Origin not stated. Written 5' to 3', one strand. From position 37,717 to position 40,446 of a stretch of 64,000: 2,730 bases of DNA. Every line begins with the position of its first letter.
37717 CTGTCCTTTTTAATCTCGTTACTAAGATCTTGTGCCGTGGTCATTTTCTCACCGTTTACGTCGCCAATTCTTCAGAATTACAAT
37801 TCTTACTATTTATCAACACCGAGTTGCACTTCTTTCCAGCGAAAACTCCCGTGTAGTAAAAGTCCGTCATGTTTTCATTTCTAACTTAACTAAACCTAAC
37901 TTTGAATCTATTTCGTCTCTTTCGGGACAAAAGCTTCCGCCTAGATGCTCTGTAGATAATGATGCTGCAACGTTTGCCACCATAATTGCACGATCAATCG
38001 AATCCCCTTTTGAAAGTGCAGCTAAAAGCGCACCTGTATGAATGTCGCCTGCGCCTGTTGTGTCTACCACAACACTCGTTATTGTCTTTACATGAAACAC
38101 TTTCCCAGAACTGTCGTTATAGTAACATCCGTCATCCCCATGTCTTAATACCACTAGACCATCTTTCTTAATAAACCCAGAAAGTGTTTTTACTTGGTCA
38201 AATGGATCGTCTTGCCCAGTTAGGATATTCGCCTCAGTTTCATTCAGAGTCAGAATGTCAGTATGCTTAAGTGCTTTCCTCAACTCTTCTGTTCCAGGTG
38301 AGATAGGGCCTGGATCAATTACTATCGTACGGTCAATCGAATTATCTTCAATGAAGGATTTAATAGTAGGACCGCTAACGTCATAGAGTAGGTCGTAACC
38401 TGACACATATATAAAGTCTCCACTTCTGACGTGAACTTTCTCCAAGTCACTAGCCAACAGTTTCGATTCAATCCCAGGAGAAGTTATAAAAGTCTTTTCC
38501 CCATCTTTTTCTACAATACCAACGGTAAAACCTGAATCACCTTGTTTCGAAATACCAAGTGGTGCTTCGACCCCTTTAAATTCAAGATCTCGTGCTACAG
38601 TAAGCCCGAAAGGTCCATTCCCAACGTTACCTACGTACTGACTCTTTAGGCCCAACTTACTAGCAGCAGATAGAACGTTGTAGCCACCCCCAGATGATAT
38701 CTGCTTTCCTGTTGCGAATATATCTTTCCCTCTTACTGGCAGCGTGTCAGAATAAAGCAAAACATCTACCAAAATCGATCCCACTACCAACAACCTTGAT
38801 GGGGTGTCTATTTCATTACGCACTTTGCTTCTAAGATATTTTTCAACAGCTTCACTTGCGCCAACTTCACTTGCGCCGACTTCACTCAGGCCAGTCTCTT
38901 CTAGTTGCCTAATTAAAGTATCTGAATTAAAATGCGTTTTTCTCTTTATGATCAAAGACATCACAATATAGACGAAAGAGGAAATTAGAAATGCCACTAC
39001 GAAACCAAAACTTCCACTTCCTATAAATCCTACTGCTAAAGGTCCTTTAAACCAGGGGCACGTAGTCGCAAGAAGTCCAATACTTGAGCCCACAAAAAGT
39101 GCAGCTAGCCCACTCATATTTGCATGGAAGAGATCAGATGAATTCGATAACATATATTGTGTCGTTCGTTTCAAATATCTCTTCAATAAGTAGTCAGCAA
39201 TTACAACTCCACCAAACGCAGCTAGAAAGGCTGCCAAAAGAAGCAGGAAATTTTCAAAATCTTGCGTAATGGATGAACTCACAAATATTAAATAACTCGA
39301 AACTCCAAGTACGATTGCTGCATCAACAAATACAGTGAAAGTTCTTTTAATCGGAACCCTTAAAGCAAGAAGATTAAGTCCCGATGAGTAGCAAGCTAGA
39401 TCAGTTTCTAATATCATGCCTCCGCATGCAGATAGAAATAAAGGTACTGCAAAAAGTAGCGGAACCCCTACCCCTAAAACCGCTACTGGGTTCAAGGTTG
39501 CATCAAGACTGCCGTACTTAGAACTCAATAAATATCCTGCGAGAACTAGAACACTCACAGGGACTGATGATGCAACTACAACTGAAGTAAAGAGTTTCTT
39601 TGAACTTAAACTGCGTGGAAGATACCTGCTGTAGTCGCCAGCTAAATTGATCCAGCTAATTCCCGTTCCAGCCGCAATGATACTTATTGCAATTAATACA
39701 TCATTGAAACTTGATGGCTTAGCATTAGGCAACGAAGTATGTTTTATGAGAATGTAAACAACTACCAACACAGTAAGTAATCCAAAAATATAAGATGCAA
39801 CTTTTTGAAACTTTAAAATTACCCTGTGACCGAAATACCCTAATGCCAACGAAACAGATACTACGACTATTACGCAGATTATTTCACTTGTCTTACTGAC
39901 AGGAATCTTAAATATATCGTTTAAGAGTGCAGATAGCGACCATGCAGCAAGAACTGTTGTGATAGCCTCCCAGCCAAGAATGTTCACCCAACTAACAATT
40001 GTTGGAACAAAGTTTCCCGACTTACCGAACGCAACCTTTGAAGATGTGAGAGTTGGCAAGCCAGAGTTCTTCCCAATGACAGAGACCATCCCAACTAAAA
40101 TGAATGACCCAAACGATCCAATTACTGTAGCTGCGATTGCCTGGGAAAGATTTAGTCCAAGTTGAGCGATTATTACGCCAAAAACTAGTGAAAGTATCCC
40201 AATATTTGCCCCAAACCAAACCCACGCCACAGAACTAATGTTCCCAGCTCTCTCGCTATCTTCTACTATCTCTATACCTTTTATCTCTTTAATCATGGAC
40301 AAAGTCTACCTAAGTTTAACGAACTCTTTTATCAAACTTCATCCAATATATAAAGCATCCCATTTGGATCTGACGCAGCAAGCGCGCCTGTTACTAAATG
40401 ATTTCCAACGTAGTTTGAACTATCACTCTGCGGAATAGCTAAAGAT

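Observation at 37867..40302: Single polypeptide fusing an NCS1-type permease to a PfkB kinase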

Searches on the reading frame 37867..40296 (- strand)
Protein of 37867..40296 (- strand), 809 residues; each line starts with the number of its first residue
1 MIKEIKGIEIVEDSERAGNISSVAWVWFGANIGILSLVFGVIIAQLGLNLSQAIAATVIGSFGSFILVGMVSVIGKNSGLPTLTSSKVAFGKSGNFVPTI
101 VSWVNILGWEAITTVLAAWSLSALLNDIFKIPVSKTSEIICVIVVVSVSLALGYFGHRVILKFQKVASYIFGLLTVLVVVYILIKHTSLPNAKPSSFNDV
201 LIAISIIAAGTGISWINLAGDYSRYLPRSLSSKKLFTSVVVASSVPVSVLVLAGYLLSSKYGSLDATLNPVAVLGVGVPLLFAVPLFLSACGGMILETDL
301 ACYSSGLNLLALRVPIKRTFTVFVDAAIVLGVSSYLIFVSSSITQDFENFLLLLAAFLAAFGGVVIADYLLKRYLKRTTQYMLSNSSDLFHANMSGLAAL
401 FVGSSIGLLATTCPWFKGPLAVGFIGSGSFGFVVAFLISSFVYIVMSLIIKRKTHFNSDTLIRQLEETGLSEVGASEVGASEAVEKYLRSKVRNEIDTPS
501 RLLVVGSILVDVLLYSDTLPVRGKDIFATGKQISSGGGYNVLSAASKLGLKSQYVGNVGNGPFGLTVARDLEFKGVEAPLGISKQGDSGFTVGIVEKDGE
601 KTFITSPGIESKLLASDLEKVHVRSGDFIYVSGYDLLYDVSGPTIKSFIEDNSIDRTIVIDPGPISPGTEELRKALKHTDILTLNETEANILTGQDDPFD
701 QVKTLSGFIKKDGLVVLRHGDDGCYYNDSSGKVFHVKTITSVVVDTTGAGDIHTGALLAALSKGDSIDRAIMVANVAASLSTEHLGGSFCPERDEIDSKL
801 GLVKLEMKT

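Call 5: search_protein_families(library=pfam, proteins=[window:37867-40296:-])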
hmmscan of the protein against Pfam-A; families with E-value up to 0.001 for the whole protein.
window:37867-40296:- (809 aa): 2 families
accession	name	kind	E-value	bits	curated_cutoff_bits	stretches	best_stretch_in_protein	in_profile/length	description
PF00294.29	PfkB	-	5.6e-42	144.6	25.8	1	501-790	3-298/302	pfkB family carbohydrate kinase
PF02133.21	Transp_cyt_pur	-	8e-42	144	23.5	1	11-413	2-419/440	Permease for cytosine/purines, uracil, thiamine, allantoin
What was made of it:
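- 38941..40296 (-): NCS1 permease domain, aa 1-452. The 12 TM helices are at about 26-44, 53-71, 100-124, 139-157, 166-184, 200-218, 239-257, 271-289, 321-339, 349-367, 392-413 and 432-450. Pfam PF02133 E 8e-42 (call 5).
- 37870..38796 (-): PfkB-family kinase domain (YegV-like subfamily), aa 501-809. Pfam PF00294 E 5.6e-42 (call 5).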

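Call 6: search_protein_families(library=ncbifam, proteins=[window:37867-40296:-])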
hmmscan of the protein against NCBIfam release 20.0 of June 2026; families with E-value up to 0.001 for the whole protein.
window:37867-40296:- (809 aa): 23 families
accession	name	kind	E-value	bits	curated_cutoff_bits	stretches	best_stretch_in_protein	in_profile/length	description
TIGR02152.1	D_ribokin_bact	equivalog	3.3e-36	125.1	299.65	1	503-797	2-297/298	ribokinase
TIGR00800.1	ncs1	subfamily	6.3e-32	110.8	353.1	1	6-420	2-438/447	NCS1 family nucleobase:cation symporter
NF008353.0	PRK11142.1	equivalog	3.6e-26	92.4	341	1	500-798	3-301/307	ribokinase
TIGR02358.1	thia_cytX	hypoth_equivalog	3e-25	89.2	309.85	1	24-377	4-334/386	putative hydroxymethylpyrimidine transporter CytX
NF053626.1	RibKinHalex1628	equivalog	6.4e-25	88.2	330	1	501-798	3-289/293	ATP-dependent ribose-1-phosphate kinase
TIGR04382.1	myo_inos_iolC_N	equivalog_domain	2.2e-19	69.9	300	1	503-797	5-306/309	5-dehydro-2-deoxygluconokinase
NF006957.1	PRK09434.1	equivalog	1.8e-16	60.5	450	1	534-779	26-284/302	fructokinase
NF040938.1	KDG_KDGal_kin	equivalog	6.4e-16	58.3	400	1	535-786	30-288/305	bifunctional 2-dehydro-3-deoxygluconokinase/2-dehydro-3-deoxygalactonokinase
TIGR02198.1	rfaE_dom_I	equivalog_domain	1.2e-13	50.9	345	1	501-790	9-305/315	D-glycero-beta-D-manno-heptose-7-phosphate kinase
NF049991.1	TagKinase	equivalog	1.9e-11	43.3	420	1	502-781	10-295/321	tagatose kinase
NF041134.1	R1P_kin_Thcocales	equivalog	9.8e-11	41.6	500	1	504-786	5-267/291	ADP-dependent ribose-1-phosphate kinase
NF041332.1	KDG_KDGal_kin_Halo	equivalog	1.2e-10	41.3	440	1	670-796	181-306/320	bifunctional 2-dehydro-3-deoxygluconokinase/2-dehydro-3-deoxygalactonokinase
NF008241.0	PRK11017.1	equivalog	3.1e-10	39.4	326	1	11-413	12-383/416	cytosine permease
NF008454.0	PRK11316.1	equivalog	1.3e-09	37.2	521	1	534-790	49-303/475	bifunctional D-glycero-beta-D-manno-heptose-7-phosphate kinase/D-glycero-beta-D-manno-heptose 1-phosphate adenylyltransferase HldE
TIGR03168.1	1-PFK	subfamily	2.7e-09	36.4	216.4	1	526-796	26-295/305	hexose kinase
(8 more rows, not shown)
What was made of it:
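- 38941..40296 (-): TIGR00800 6e-32, below its cut-off (call 6).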

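Call 7: find_homologous_proteins(query=window:37867-40296:-)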
Query window:37867-40296:- (809 aa): 337 proteins with E <= 0.001 among 8000 candidates; the best 120 are listed.
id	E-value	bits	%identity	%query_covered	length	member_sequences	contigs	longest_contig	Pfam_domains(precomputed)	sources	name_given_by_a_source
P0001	0.0e+0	1732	100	100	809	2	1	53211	PF02133.22,PF00294.30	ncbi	-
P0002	4.0e-209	715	45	98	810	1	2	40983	PF02133.22,PF00294.30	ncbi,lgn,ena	-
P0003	3.9e-200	685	44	99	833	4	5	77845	PF02133.22,PF00294.30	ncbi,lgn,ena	-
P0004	4.1e-195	669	43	99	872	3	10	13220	PF02133.22,PF00294.30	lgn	-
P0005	1.7e-186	640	42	99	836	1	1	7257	PF02133.22,PF00294.30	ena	-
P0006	1.9e-184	633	42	99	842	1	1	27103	PF02133.22,PF00294.30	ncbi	ncbi:MAG: PfkB family carbohydrate kinase [Acidimicrobiales bacterium]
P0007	1.6e-183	630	43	99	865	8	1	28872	PF02133.22,PF00294.30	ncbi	-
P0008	6.8e-183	628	44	99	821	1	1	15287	PF02133.22,PF00294.30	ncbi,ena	-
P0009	1.5e-179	617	42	98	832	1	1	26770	PF02133.22,PF00294.30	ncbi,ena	-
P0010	1.3e-178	614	43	100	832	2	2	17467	PF02133.22,PF00294.30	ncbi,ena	-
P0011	1.6e-177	611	42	99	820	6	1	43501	PF02133.22,PF00294.30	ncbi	ncbi:MAG: PfkB family carbohydrate kinase [Acidimicrobiales bacterium]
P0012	2.8e-177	610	41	99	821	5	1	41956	PF02133.22,PF00294.30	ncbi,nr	ncbi:MAG: PfkB family carbohydrate kinase [Actinomycetota bacterium]|nr:PfkB family carbohydrate kin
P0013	6.3e-177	609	43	98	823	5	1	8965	PF02133.22,PF00294.30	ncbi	ncbi:MAG: PfkB family carbohydrate kinase [Acidimicrobiales bacterium]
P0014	1.0e-176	608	42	99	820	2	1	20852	PF02133.22,PF00294.30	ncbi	-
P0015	1.5e-175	604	42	99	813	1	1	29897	PF02133.22,PF00294.30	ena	-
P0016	7.4e-175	602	42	97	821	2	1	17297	PF02133.22,PF00294.30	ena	-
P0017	9.5e-175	601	41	99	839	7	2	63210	PF02133.22,PF00294.30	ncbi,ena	-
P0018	7.0e-173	595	41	98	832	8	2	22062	PF02133.22,PF00294.30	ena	-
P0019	9.5e-173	595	41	99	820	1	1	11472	PF02133.22,PF00294.30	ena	-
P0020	1.1e-172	595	41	99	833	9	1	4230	PF02133.22,PF00294.30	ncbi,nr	ncbi:MAG: PfkB family carbohydrate kinase [Actinomycetota bacterium]|nr:PfkB family carbohydrate kin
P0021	2.1e-172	594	40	97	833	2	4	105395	PF02133.22,PF00294.30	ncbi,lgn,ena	-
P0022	2.4e-171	590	40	97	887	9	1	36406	PF02133.22,PF00294.30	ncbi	-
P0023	4.7e-171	589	41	99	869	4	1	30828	PF02133.22,PF00294.30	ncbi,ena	-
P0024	6.1e-171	589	41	98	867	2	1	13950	PF02133.22,PF00294.30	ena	-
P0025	9.3e-171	588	41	97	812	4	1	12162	PF02133.22,PF00294.30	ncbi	-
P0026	1.7e-170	587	40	99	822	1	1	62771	PF02133.22,PF00294.30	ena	-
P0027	1.2e-167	578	42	99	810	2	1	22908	PF02133.22,PF00294.30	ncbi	-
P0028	8.5e-166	572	40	97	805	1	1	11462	PF02133.22,PF00294.30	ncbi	-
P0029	1.7e-165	571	40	97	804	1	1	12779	PF02133.22,PF00294.30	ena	-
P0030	2.5e-165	570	40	97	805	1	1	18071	PF02133.22,PF00294.30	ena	-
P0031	1.5e-164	568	48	75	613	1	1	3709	PF02133.22,PF00294.30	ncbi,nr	ncbi:MAG: hypothetical protein HKL80_04850, partial [Acidimicrobiales bacterium]|nr:hypothetical pro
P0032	9.1e-163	562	40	96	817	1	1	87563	PF02133.22,PF00294.30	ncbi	-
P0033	1.9e-98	349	41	56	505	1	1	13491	PF02133.22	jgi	-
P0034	4.4e-98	348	46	53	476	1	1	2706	PF02133.22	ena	-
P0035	2.0e-96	342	45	53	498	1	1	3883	PF02133.22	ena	-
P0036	5.4e-94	334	44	54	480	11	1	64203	PF02133.22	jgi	jgi:purine-cytosine permease-like protein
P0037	1.4e-90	323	42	53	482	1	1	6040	PF02133.22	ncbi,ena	-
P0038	2.6e-89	319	40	54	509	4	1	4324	PF02133.22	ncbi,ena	-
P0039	3.9e-89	318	38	56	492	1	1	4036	PF02133.22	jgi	jgi:nucleobase:cation symporter-1, NCS1 family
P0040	1.7e-88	316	38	59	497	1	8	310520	PF02133.22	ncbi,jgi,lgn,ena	jgi:purine-cytosine permease-like protein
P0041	2.4e-88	316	41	56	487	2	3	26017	PF02133.22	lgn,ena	-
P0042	2.5e-88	316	39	57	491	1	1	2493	PF02133.22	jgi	jgi:nucleobase:cation symporter-1, NCS1 family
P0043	4.7e-88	315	39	56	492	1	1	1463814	PF02133.22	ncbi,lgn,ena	-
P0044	5.4e-88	314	38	56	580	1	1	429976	PF02133.22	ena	-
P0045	6.0e-88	314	39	56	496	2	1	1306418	PF02133.22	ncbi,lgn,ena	-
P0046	4.5e-87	311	39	55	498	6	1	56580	PF02133.22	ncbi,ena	-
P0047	5.5e-87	311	38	57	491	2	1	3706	PF02133.22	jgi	jgi:NCS1 family nucleobase:cation symporter-1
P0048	1.0e-86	310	38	57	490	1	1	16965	PF02133.22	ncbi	ncbi:MAG: purine-cytosine permease family protein [Ktedonobacterales bacterium]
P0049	1.3e-86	310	37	57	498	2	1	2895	PF02133.22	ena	-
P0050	1.3e-86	310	38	56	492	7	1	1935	PF02133.22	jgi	jgi:purine-cytosine permease-like protein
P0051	1.9e-86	309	38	57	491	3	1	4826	PF02133.22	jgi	jgi:nucleobase:cation symporter-1, NCS1 family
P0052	2.1e-86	309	39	55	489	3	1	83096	PF02133.22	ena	-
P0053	6.4e-86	308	37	57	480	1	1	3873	PF02133.22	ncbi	ncbi:MAG TPA: cytosine permease [Propionicimonas sp.]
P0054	7.9e-86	307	38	56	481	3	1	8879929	PF02133.22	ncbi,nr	ncbi:allantoin permease [Ktedonobacteria bacterium brp13]|nr:allantoin permease [Ktedonobacteria bac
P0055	1.0e-85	307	39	55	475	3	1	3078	PF02133.22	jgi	jgi:purine-cytosine permease-like protein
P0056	1.1e-85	307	37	55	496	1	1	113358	PF02133.22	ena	-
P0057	1.2e-85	307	38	56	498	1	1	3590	PF02133.22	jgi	jgi:purine-cytosine permease-like protein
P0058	2.3e-85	306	38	57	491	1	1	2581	PF02133.22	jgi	jgi:nucleobase:cation symporter-1, NCS1 family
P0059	2.7e-85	306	39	54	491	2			PF02133.22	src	-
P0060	3.9e-85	305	38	55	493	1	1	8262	PF02133.22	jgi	jgi:nucleobase:cation symporter-1, NCS1 family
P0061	5.5e-85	305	39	56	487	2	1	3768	PF02133.22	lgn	-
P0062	1.0e-84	304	36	57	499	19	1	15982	PF02133.22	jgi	-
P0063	1.7e-84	303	38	56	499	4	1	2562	PF02133.22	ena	-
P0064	2.1e-84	303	38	55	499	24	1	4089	PF02133.22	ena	-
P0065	2.3e-84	302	38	56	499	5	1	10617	PF02133.22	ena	-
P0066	4.2e-84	302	38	56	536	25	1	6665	PF02133.22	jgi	jgi:NCS1 family nucleobase:cation symporter-1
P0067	4.5e-84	302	38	57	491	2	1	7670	PF02133.22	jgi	jgi:nucleobase:cation symporter-1, NCS1 family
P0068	5.1e-84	301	37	54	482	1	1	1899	PF02133.22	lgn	-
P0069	5.3e-84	301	37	56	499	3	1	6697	PF02133.22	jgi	jgi:NCS1 family nucleobase:cation symporter-1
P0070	6.2e-84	301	37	55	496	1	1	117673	PF02133.22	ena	-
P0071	6.2e-84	301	38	56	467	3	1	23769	PF02133.22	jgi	jgi:NCS1 family nucleobase:cation symporter-1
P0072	1.1e-83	300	38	57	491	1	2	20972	PF02133.22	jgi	jgi:nucleobase:cation symporter-1, NCS1 family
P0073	1.6e-83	300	38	55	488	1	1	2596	PF02133.22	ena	-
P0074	1.7e-83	300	37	54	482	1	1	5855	PF02133.22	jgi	jgi:NCS1 family nucleobase:cation symporter-1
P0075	1.9e-83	299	37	56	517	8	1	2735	PF02133.22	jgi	jgi:NCS1 family nucleobase:cation symporter-1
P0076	2.0e-83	299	38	56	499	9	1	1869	PF02133.22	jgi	jgi:NCS1 family nucleobase:cation symporter-1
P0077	2.6e-83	299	38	55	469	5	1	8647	PF02133.22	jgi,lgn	-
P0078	3.0e-83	299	38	55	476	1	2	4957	PF02133.22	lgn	-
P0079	3.8e-83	298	37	55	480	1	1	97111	PF02133.22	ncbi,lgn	-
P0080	4.5e-83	298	38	56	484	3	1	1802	PF02133.22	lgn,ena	-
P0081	6.5e-83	298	37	57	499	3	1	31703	PF02133.22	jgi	jgi:nucleobase:cation symporter-1, NCS1 family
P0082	8.1e-83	297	38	56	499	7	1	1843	PF02133.22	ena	-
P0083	2.1e-82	296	37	56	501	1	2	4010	PF02133.22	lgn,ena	-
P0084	2.3e-82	296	37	55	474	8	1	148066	PF02133.22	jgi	jgi:NCS1 family nucleobase:cation symporter-1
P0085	2.4e-82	296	38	54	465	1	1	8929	PF02133.22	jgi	jgi:nucleobase:cation symporter-1, NCS1 family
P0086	4.5e-82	295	37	54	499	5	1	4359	PF02133.22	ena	-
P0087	1.2e-81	293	37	56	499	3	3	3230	PF02133.22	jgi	jgi:NCS1 family nucleobase:cation symporter-1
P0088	5.1e-81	291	40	54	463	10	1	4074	PF02133.22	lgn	-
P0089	5.2e-81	291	38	55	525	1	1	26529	PF02133.22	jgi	jgi:NCS1 family nucleobase:cation symporter-1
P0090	1.8e-80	290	37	54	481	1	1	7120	PF02133.22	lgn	-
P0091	1.8e-80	290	38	52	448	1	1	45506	PF02133.22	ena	-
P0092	7.4e-80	288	38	55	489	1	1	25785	PF02133.22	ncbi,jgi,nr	ncbi:hypothetical protein D2Q93_11135 [Alicyclobacillaceae bacterium I2511]|jgi:purine-cytosine perm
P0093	8.6e-80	287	35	57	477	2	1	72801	PF02133.22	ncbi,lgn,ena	-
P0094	1.7e-79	286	39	55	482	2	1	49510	PF02133.22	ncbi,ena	-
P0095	2.0e-79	286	37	56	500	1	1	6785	PF02133.22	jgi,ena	-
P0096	2.0e-79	286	36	56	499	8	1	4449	PF02133.22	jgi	jgi:NCS1 family nucleobase:cation symporter-1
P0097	5.5e-79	285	36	56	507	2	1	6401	PF02133.22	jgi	jgi:NCS1 family nucleobase:cation symporter-1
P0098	1.0e-78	284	38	55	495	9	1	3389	PF02133.22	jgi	jgi:nucleobase:cation symporter-1, NCS1 family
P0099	3.0e-78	282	36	55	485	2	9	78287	PF02133.22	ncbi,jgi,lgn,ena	-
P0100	4.9e-78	282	37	55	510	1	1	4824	PF02133.22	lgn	-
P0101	9.0e-78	281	38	55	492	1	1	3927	PF02133.22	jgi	jgi:purine-cytosine permease-like protein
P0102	3.4e-77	279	35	57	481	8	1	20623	PF02133.22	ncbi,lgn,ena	-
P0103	9.5e-77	277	35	54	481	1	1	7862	PF02133.22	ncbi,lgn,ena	-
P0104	1.9e-76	276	34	58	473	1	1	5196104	PF02133.22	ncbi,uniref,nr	ncbi:cytosine permease [Alicyclobacillus sp. SO9]|uniref:purine-cytosine permease family protein n=1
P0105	2.8e-76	276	41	46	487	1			PF02133.22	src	-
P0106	9.7e-76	274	37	55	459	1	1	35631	PF02133.22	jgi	jgi:nucleobase:cation symporter-1, NCS1 family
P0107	2.9e-75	272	37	56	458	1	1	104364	PF02133.22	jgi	jgi:nucleobase:cation symporter-1, NCS1 family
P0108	3.4e-75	272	38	56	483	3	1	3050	PF02133.22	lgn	-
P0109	5.0e-75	272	35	56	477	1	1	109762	PF02133.22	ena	-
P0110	8.4e-75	271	38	53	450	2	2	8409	PF02133.22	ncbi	-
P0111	1.0e-74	271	37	58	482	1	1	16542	PF02133.22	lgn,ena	-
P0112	1.7e-74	270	37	56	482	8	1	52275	PF02133.22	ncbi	-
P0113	3.3e-74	269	36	52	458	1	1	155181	PF02133.22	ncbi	-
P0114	1.2e-73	267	37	56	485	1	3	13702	PF02133.22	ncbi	ncbi:MAG: purine-cytosine permease family protein [Candidatus Dormibacteria bacterium]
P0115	8.8e-73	264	37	56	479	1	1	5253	PF02133.22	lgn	-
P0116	1.4e-72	263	38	54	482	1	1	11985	PF02133.22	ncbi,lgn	-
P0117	1.5e-72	263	34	56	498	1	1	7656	PF02133.22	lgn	-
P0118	2.3e-72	263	34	56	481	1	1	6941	PF02133.22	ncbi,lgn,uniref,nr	ncbi:purine-cytosine permease family protein [Sulfoacidibacillus ferrooxidans]|uniref:Allantoin perm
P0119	3.4e-71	259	36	54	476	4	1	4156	PF02133.22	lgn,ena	-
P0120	1.3e-70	257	36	55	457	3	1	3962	PF02133.22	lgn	-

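Call 10: find_encoding_contigs(protein=P0001, flank=10000, max_places=3)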
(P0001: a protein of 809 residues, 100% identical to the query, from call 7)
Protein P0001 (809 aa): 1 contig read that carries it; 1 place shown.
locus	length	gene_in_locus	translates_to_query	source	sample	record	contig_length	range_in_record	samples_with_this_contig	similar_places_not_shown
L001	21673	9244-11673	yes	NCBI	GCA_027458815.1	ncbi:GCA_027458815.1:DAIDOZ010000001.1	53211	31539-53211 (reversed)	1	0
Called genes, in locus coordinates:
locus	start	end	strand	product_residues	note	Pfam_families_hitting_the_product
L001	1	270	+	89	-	?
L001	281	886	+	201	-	-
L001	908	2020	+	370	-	PF12838:Fer4_7 (faint), PF12797:Fer4_2 (faint), PF12837:Fer4_6 (faint), PF13237:Fer4_10 (weak), PF13247:Fer4_11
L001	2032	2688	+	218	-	PF02613:Nitrate_red_del (weak)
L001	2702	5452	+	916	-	PF00384:Molybdopterin, PF01568:Molydop_binding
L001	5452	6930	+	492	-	-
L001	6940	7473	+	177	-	PF05425:CopD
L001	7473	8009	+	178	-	-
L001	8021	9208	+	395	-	PF00501:AMP-binding (faint)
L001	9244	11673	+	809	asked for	PF02133:Transp_cyt_pur, PF00294:PfkB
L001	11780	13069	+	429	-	PF04055:Radical_SAM, PF13186:SPASM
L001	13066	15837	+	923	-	PF00384:Molybdopterin, PF01568:Molydop_binding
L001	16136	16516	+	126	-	PF12840:HTH_20, PF01022:HTH_5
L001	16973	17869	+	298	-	PF13384:HTH_23 (weak), PF13518:HTH_28, PF13551:HTH_29, PF13565:HTH_32, PF13592:HTH_33, PF13358:DDE_3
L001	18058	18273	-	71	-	-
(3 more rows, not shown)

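Call 11: find_encoding_contigs(protein=P0002, flank=8000, max_places=3)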
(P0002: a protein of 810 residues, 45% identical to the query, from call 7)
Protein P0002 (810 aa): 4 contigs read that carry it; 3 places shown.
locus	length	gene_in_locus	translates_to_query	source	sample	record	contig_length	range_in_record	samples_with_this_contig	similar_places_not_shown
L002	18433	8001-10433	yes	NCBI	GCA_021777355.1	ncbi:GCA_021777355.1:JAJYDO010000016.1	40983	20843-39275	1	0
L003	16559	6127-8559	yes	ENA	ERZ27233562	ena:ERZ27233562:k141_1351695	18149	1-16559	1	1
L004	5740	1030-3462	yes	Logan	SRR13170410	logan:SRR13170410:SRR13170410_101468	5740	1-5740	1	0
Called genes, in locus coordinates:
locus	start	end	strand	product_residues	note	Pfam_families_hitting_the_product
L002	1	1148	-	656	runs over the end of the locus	PF05103:DivIVA (faint)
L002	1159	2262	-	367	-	PF13180:PDZ_2 (weak), PF05362:Lon_C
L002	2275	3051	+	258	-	PF02985:HEAT (faint), PF13646:HEAT_2 (weak)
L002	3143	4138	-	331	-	PF00022:Actin, PF06723:MreB_Mbl, PF00012:HSP70, PF11104:PilM_2 (faint), PF14450:FtsA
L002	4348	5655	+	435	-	PF13365:Trypsin_2, PF00595:PDZ, PF13180:PDZ_2, PF17820:PDZ_6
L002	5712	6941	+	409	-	PF10103:Zincin_2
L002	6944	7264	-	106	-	-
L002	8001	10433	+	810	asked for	PF02133:Transp_cyt_pur, PF00294:PfkB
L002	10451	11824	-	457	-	PF00089:Trypsin, PF13365:Trypsin_2, PF00595:PDZ, PF13180:PDZ_2, PF17820:PDZ_6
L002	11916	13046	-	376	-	PF00142:Fer4_NifH (faint), PF01656:CbiA, PF10609:ParA, PF13614:AAA_31 (weak)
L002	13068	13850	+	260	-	PF12840:HTH_20 (weak)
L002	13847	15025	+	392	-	PF00266:Aminotran_5, PF01212:Beta_elim_lyase, PF01041:DegT_DnrJ_EryC1 (weak), PF00282:Pyridoxal_deC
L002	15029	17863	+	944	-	PF01804:Penicil_amidase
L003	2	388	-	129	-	?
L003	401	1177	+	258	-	PF02985:HEAT (faint), PF13646:HEAT_2 (weak)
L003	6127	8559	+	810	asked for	PF02133:Transp_cyt_pur, PF00294:PfkB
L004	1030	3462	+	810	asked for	PF02133:Transp_cyt_pur, PF00294:PfkB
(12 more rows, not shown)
